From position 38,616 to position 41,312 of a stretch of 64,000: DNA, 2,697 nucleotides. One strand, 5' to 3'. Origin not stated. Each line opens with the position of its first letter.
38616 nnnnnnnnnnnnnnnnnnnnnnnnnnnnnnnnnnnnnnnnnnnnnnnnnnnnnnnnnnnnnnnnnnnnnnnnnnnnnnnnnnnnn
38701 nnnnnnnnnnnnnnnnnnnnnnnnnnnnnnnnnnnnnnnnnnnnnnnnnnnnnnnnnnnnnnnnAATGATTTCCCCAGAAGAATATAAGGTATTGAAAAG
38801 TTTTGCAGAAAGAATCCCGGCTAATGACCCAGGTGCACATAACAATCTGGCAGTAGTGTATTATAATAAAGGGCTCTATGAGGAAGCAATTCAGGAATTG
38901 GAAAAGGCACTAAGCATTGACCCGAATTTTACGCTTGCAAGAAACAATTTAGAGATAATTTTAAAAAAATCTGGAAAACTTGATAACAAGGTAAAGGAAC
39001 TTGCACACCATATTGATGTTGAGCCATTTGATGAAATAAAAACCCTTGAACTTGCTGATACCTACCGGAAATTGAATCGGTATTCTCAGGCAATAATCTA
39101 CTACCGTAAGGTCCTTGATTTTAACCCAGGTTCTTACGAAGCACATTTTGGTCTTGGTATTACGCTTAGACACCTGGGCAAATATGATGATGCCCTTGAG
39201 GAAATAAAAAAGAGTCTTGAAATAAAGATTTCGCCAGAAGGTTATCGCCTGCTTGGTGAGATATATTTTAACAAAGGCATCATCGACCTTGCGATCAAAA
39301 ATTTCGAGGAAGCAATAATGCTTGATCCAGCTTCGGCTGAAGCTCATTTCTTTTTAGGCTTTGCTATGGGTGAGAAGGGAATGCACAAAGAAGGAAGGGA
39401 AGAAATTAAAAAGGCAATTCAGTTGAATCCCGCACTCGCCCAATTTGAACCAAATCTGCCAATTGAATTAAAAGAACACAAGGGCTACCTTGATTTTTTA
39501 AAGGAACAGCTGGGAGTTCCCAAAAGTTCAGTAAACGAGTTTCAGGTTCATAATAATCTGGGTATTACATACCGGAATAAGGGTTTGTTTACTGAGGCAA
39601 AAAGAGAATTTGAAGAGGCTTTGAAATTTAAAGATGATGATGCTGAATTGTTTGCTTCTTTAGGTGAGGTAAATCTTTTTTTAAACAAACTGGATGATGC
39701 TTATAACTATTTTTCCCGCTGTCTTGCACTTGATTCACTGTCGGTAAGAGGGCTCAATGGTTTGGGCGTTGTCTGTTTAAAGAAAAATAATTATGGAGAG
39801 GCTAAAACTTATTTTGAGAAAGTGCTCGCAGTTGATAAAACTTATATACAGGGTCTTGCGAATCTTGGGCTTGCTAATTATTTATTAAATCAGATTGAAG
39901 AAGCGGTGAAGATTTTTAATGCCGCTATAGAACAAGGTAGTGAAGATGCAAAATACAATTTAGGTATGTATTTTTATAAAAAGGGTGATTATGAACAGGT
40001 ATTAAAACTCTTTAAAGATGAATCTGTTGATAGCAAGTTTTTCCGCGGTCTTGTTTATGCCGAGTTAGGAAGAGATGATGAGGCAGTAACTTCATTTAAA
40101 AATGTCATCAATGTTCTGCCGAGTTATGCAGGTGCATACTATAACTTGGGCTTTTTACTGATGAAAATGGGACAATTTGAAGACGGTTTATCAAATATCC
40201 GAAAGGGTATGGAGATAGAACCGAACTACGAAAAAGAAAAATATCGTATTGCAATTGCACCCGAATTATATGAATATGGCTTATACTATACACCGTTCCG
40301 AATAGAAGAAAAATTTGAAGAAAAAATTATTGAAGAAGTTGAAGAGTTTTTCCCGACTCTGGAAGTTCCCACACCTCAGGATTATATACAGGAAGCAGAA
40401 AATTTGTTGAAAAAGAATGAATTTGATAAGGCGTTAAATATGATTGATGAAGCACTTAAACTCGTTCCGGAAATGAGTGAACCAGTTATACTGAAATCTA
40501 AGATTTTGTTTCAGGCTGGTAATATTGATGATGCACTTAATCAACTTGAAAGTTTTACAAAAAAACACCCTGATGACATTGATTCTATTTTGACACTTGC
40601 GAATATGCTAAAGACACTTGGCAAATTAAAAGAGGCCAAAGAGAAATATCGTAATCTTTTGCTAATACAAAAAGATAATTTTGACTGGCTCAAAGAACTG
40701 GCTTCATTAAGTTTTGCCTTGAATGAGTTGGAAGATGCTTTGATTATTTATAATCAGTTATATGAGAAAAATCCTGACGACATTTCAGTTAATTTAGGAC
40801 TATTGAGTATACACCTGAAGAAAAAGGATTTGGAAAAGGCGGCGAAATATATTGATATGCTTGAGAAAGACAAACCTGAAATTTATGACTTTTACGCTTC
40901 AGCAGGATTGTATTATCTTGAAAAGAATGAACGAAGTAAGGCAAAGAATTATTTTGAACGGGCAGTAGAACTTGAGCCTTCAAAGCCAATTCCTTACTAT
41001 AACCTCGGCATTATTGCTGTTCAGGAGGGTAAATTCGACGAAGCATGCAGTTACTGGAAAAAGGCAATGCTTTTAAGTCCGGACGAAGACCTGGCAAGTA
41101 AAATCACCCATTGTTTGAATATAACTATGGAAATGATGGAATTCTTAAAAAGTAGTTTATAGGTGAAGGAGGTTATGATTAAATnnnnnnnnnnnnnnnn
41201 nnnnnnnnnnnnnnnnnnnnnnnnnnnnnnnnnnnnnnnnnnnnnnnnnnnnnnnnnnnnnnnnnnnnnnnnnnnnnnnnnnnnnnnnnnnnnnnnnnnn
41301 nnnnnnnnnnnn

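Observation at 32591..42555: Compact che-like operon (atypical MCP-cheW-cheY-cheA-cheC-TPR-TPR/Roadblock-Roadblock) with no adaptation enzymes, in a non-flagellar T9SS context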

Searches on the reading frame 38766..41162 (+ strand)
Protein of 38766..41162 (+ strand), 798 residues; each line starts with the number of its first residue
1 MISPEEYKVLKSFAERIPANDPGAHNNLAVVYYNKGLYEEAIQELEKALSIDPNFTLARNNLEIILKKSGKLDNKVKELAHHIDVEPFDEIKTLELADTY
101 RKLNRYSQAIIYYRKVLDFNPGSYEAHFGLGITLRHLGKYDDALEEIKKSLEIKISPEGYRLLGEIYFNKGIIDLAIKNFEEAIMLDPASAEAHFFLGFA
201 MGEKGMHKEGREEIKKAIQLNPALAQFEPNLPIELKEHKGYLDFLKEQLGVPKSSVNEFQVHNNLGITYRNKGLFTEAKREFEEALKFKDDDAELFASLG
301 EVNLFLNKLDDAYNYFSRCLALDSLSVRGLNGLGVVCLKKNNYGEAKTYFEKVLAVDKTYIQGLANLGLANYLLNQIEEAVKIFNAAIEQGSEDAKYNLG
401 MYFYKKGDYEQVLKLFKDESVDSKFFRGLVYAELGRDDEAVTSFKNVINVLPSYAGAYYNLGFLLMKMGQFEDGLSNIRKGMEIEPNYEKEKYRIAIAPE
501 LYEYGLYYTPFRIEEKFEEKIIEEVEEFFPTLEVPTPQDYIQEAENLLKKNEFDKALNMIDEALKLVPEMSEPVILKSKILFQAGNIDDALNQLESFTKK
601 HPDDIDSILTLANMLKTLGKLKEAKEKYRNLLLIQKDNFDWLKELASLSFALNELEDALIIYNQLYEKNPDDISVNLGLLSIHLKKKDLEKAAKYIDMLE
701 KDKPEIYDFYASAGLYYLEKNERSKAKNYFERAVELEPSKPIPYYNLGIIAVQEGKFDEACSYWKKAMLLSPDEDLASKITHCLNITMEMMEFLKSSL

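Call 3: search_protein_families(library=pfam, proteins=[window:38766-41162:+], max_evalue=0.01)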
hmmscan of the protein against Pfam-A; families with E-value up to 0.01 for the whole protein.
window:38766-41162:+ (798 aa): 41 families (the best 25 are shown)
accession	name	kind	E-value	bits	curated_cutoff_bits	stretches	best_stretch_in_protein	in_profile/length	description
PF07719.23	TPR_2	-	1.7e-88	283.9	27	9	24-54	3-33/34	Tetratricopeptide repeat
PF00515.34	TPR_1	-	2.6e-70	230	27.8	7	24-55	3-34/34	Tetratricopeptide repeat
PF13181.12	TPR_8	-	1.7e-64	208.9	25.7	7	24-54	3-33/34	Tetratricopeptide repeat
PF13432.12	TPR_16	-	1.1e-55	186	32.7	6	94-152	1-59/65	Tetratricopeptide repeat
PF13414.12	TPR_11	-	2.2e-51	171.7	26.8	5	428-469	1-42/42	TPR repeat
PF14559.12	TPR_19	-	1.8e-49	166.4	25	6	547-606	1-59/68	Tetratricopeptide repeat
PF13428.12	TPR_14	-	3.5e-47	154.4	23.5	1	94-131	5-42/44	Tetratricopeptide repeat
PF13424.12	TPR_12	-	5.7e-46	155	30.1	5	127-185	6-66/77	Tetratricopeptide repeat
PF13431.12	TPR_17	-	6.9e-40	132.4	24.4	2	112-145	1-34/34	Tetratricopeptide repeat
PF13176.12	TPR_7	-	7.7e-28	94.6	27.9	1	95-117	4-26/36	Tetratricopeptide repeat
PF13371.12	TPR_9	-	2.6e-27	95.1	35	2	548-607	6-65/73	Tetratricopeptide repeat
PF13374.12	TPR_10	-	3.5e-27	94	27.5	1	26-51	6-31/42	Tetratricopeptide repeat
PF13174.12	TPR_6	-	3e-25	87.5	26.3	0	95-123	5-33/33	Tetratricopeptide repeat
PF12895.13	ANAPC3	-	4.9e-23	81.6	27.2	1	104-182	3-81/82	Anaphase-promoting complex, cyclosome, subunit 3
PF23914.1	TPR_CcmH_CycH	-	2.3e-21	76.7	42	0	286-389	43-149/158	Cytochrome c-type biogenesis protein H TPR domain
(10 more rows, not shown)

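Call 74: search_protein_families(library=ncbifam, proteins=[window:38766-41162:+], max_evalue=0.001)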
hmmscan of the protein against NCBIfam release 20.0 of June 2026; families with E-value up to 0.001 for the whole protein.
window:38766-41162:+ (798 aa): 40 families (the best 25 are shown)
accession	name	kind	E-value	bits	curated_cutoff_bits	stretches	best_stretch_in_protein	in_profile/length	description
TIGR02917.1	PEP_TPR_lipo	equivalog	3.1e-73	247.1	312.2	4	545-783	439-677/899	XrtA/PEP-CTERM system TPR-repeat protein PrsT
NF040959.1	MamA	equivalog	1e-60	204.7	200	6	65-221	46-203/204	magnetosome protein MamA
NF033762.1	social_mot_Tgl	equivalog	3.3e-48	164.2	225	5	107-231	48-176/252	social motility TPR repeat lipoprotein Tgl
TIGR02521.1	type_IV_pilW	equivalog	3.1e-47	161.1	154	4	259-416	31-192/234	type IV pilus biogenesis/stability protein PilW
TIGR02552.1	LcrH_SycD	equivalog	1.9e-35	121.5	104.8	3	686-780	31-125/136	SycD/LcrH family type III secretion system chaperone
NF033758.1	gliding_GltE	equivalog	7.8e-34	117.3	225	3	617-773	98-254/411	adventurous gliding motility TPR repeat lipoprotein GltE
NF008391.2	PRK11189.1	equivalog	3.5e-33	115.4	250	3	316-406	88-178/297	lipoprotein NlpI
NF033920.0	C39_PA2778_fam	equivalog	2.2e-29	102.7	150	1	536-629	155-248/255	PA2778 family cysteine peptidase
NF047371.1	FlcA_CTERM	equivalog_domain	1.5e-26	93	300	2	548-773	166-379/646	periplasmic flagellar collar protein FlcA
NF008757.0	PRK11788.1-5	equivalog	6.6e-23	81.5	363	1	540-626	183-270/388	lipopolysaccharide assembly protein LapB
NF052415.1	T3SS_chap_SctY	equivalog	2.1e-22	79.7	70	1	636-735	3-105/106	type III secretion apparatus assembly chaperone SctY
TIGR00540.1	TPR_hemY_coli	hypoth_equivalog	6e-22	77.9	142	1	521-767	139-385/385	heme biosynthesis-associated TPR protein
TIGR00990.1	3a0801s09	subfamily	1.7e-21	76.6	757.25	4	260-390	325-462/615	mitochondrial import receptor subunit TOM70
TIGR03939.1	PGA_TPR_OMP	equivalog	2e-20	72.6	366.65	3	29-158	26-154/800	poly-beta-1,6 N-acetyl-D-glucosamine export porin PgaA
NF047558.1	TPR_END_plus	domain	5e-19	68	32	0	24-58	1-36/56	TPR end-of-group domain-containing protein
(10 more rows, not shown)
